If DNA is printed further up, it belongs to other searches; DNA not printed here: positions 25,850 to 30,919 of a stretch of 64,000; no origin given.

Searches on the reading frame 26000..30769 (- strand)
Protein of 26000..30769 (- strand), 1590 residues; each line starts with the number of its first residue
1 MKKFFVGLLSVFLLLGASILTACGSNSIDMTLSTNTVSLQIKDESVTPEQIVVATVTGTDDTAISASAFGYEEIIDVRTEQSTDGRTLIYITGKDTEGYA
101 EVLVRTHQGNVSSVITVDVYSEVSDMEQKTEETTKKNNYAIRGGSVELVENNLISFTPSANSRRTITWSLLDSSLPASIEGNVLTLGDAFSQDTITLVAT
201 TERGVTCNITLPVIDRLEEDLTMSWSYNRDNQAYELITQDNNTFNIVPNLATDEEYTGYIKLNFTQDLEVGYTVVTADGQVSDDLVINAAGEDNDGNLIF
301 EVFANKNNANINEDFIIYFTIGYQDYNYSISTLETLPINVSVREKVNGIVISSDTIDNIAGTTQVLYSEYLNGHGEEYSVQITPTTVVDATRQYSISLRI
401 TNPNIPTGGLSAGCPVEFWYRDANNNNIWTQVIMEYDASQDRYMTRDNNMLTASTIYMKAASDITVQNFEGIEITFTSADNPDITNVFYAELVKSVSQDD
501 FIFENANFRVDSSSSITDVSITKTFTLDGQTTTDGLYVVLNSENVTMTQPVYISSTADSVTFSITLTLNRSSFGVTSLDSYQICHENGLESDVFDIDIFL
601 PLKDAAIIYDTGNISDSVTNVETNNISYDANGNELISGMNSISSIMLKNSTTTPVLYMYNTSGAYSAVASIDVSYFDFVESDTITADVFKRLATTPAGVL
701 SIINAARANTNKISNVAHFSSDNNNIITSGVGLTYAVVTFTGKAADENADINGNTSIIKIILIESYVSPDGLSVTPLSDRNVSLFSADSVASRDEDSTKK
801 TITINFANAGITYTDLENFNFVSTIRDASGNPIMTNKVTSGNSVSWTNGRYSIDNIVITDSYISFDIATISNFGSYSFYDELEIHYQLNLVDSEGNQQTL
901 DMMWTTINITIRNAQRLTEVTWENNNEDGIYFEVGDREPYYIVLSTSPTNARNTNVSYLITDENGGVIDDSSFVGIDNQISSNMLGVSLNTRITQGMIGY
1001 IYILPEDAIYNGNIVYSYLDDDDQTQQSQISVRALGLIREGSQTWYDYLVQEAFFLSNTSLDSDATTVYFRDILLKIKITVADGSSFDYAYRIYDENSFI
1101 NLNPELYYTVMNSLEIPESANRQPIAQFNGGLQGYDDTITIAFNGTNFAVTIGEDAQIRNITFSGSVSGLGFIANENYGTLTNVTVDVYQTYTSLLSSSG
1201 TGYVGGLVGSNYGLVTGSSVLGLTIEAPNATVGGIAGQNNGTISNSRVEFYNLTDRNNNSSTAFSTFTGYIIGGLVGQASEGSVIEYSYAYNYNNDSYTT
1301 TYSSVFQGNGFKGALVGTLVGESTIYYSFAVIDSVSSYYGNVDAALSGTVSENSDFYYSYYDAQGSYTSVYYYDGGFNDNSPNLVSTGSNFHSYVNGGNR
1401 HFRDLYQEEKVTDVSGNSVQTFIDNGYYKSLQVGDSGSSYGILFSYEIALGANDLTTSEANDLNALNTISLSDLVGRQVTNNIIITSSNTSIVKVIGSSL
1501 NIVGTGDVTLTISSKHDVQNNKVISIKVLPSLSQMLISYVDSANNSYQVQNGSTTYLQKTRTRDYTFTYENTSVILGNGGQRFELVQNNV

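Call 72: search_protein_families(library=pfam, proteins=[window:26000-30769:-], max_evalue=0.001)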
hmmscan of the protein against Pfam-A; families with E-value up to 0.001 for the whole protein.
window:26000-30769:- (1590 aa): 1 family
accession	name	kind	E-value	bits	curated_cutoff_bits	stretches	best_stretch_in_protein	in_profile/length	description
PF07581.17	Glug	-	9.3e-05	23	20.5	0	1200-1225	1-27/28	The GLUG motif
